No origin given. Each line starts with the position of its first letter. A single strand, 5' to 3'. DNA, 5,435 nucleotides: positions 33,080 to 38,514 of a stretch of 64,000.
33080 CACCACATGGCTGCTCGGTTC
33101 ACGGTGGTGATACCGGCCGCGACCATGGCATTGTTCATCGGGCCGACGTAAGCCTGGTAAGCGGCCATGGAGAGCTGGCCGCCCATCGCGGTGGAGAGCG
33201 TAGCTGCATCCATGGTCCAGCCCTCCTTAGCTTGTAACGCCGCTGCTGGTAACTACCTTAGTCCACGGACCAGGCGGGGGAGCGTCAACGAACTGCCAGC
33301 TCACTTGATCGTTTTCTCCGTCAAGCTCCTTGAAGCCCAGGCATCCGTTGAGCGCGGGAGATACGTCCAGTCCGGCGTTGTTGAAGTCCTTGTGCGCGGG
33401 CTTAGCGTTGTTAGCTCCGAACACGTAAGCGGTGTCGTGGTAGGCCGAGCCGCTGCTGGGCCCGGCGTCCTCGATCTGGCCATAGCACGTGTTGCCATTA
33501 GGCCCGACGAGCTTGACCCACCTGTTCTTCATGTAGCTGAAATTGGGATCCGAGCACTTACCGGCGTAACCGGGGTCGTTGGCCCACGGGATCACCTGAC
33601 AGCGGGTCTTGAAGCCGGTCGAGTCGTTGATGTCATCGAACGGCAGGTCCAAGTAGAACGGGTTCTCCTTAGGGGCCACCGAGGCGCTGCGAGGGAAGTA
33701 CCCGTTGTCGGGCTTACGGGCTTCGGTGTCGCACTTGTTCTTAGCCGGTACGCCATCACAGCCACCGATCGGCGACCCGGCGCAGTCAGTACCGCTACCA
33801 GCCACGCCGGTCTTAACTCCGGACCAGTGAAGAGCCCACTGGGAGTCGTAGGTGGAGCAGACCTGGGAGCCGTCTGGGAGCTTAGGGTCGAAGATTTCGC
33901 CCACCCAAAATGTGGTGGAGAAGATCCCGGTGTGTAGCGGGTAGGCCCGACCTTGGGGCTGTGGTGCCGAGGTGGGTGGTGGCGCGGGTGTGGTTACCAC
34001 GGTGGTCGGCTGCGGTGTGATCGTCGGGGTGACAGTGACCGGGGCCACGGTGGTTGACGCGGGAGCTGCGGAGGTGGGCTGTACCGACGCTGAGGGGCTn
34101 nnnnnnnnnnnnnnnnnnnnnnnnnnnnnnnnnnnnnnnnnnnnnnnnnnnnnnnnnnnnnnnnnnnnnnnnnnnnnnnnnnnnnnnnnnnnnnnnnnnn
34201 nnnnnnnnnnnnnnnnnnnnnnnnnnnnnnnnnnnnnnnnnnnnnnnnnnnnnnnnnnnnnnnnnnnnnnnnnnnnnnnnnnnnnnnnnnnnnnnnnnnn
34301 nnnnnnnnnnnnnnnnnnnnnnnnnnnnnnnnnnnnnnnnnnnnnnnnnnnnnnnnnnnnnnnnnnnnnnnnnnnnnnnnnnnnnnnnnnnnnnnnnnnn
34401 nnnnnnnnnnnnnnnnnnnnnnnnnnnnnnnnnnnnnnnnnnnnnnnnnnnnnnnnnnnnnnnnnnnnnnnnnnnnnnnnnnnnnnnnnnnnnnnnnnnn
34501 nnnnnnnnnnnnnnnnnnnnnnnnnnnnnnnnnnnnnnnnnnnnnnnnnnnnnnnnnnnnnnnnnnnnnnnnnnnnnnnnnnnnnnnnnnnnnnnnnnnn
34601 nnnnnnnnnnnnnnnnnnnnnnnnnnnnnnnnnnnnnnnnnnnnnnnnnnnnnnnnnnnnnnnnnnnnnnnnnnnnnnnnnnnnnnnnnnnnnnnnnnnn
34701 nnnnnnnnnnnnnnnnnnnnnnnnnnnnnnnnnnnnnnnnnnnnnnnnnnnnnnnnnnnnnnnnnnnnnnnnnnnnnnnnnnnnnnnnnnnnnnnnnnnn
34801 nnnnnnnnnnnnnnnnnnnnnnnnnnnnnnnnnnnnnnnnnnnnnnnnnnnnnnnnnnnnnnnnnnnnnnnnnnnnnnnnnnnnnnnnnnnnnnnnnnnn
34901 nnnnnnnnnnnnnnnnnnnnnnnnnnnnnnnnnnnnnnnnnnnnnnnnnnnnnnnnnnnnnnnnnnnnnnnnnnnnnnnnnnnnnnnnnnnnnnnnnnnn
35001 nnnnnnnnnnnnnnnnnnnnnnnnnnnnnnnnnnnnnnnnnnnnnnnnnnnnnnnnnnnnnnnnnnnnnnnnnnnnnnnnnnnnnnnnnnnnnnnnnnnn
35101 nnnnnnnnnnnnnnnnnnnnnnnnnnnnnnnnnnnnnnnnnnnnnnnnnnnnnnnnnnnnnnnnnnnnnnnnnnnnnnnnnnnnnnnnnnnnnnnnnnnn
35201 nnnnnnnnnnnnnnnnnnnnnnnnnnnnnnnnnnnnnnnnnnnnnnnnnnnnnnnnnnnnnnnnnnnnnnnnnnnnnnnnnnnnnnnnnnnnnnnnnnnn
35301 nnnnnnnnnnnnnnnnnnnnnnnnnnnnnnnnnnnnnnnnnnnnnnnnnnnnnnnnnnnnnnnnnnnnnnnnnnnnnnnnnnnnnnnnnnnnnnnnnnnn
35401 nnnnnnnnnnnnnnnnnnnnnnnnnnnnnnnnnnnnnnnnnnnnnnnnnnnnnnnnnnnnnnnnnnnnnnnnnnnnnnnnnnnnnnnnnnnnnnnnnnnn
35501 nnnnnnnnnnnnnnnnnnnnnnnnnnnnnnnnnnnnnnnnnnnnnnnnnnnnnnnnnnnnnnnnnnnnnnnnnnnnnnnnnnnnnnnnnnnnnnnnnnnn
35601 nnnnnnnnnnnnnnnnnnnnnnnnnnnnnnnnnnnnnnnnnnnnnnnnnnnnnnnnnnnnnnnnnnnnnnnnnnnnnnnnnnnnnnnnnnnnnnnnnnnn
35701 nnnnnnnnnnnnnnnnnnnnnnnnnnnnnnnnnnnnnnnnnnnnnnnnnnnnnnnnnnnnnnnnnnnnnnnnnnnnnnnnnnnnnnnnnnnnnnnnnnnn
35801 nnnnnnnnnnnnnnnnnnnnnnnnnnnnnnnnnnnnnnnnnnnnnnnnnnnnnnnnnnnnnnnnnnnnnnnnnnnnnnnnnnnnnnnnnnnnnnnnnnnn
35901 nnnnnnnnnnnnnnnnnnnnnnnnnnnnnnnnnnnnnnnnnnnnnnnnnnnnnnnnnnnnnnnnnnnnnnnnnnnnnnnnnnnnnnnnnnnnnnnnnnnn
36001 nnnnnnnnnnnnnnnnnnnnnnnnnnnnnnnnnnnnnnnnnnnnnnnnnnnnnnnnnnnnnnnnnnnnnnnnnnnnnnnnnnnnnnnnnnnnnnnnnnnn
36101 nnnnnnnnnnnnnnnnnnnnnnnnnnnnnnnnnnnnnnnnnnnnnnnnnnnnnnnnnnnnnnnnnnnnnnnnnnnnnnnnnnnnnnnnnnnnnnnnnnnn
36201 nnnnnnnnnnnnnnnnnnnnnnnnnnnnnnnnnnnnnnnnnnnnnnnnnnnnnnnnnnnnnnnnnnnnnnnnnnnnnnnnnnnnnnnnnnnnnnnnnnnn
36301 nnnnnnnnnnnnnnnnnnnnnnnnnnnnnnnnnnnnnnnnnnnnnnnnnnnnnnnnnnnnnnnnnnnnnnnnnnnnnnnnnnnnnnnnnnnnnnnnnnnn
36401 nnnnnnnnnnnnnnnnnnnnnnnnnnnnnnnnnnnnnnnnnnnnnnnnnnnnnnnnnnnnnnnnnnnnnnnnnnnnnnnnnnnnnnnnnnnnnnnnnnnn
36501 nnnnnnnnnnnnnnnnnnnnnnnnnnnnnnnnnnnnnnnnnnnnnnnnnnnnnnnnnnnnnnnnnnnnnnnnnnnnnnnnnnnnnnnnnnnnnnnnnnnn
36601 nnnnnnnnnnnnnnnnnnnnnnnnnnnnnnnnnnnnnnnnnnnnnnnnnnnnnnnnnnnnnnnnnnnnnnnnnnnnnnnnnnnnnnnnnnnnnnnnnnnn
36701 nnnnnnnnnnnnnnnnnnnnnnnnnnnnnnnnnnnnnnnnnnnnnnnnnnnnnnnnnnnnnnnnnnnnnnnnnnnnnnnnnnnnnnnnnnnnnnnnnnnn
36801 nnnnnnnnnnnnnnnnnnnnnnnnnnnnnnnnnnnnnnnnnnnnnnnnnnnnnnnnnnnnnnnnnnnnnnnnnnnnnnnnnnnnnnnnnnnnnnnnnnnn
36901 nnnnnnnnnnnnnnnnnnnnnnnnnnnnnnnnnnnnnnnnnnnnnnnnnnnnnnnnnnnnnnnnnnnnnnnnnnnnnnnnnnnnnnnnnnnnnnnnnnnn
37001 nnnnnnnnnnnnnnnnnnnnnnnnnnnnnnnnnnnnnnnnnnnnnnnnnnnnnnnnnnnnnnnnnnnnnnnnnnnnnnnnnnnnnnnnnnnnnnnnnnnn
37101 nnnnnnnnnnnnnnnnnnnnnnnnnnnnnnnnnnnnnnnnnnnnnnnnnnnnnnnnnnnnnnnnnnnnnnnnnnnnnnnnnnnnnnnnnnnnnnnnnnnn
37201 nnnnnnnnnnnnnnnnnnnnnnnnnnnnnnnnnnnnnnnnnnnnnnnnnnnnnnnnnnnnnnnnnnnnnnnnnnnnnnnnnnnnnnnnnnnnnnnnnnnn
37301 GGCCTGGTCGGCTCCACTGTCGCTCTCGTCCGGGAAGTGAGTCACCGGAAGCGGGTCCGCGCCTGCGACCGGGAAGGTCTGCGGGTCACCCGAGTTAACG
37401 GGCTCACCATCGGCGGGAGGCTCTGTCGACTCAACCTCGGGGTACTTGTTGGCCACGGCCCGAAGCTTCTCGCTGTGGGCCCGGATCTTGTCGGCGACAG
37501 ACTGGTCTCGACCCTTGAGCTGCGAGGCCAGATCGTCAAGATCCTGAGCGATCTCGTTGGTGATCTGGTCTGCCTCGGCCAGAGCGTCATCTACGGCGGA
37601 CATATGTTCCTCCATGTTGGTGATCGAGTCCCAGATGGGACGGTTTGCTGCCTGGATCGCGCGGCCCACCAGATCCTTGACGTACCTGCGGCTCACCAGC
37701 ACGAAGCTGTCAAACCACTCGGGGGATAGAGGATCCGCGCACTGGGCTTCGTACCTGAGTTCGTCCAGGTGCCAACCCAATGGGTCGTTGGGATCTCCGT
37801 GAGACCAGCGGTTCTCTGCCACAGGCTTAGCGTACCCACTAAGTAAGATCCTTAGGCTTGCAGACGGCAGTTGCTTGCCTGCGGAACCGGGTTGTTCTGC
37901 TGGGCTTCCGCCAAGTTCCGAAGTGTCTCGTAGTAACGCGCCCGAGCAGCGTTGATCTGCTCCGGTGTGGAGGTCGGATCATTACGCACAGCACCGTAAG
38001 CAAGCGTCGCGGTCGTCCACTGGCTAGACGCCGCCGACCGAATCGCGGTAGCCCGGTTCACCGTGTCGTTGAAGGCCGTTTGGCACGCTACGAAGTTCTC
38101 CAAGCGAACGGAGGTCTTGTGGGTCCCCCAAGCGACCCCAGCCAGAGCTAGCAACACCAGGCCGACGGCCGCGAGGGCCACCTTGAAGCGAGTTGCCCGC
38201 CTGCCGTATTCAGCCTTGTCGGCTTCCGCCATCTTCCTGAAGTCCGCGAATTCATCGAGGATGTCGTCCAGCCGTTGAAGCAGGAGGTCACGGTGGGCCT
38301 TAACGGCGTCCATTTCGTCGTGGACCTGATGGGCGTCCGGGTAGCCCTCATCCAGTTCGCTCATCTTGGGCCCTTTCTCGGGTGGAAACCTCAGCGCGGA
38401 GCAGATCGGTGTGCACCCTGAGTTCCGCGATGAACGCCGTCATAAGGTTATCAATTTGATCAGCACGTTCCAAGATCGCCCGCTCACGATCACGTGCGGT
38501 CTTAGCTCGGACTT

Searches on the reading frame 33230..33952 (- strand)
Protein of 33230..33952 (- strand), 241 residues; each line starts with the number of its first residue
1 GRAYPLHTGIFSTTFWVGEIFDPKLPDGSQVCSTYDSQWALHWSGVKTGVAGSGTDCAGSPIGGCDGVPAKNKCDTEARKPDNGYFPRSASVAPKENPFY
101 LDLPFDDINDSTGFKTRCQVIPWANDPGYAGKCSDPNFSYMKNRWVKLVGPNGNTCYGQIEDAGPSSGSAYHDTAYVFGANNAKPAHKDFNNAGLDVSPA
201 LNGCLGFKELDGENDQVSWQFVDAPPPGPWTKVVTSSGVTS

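Call 28: find_related_loci(query=A1, collection=metagenome_contigs, flank=10000)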
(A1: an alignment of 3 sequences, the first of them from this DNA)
Query A1 (241 aa) in metagenome_contigs; peptide patterns used: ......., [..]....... (x = any residue, [..] = any of these).
444 stretches matched a pattern; 308 encode a relative of the query (tblastn E <= 1e-3); the best 80 are kept; 80 distinct loci.
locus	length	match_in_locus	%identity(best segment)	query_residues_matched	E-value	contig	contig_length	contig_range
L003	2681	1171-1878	79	1-241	6e-135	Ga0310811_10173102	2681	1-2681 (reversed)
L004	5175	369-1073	81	1-240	4e-128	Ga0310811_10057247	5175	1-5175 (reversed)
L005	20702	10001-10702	78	2-240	2e-126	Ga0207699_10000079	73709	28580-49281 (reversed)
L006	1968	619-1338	72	1-239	7e-123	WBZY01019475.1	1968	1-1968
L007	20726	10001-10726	70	1-240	2e-114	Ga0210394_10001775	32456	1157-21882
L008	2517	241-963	68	1-240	1e-116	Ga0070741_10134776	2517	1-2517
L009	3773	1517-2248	68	1-240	5e-113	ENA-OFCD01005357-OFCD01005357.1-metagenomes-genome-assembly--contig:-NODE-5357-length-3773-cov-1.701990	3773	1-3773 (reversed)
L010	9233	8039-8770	68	1-240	3e-111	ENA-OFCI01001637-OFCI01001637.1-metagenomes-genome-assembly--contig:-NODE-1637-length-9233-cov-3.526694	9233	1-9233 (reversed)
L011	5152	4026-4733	70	6-237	3e-111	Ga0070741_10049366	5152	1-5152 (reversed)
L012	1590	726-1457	68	1-240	1e-117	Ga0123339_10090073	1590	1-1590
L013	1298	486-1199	67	2-239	4e-118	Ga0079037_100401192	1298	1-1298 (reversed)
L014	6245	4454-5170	68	4-240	4e-109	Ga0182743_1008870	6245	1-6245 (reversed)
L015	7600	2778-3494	68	4-240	4e-109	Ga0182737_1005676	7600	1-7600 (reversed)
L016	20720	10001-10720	66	2-240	2e-106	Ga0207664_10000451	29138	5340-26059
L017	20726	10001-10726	64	3-240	8e-106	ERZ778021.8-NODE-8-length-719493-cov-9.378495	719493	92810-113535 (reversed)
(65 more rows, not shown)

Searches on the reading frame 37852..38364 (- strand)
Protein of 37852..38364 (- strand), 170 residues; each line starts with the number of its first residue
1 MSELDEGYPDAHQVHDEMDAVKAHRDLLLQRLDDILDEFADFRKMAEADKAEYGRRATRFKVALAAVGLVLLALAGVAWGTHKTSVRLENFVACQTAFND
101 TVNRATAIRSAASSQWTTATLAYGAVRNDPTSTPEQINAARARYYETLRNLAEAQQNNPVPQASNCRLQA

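Call 9: search_protein_families(library=pfam, proteins=[window:37852-38364:-], max_evalue=0.01)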
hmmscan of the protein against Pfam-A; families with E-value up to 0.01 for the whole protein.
window:37852-38364:- (170 aa): 0 families

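Call 10: search_protein_families(library=phrogs, proteins=[window:37852-38364:-], max_evalue=0.001)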
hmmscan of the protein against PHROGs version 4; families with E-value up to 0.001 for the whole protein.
window:37852-38364:- (170 aa): 0 families

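Call 20: find_related_loci(query=window:37852-38364:-, collection=viral_contigs, flank=10000)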
Query window:37852-38364:- (170 aa) in viral_contigs; peptide patterns used: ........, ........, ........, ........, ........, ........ (x = any residue, [..] = any of these).
48 stretches matched a pattern, but none encodes a relative of the query by tblastn (E <= 1e-3).
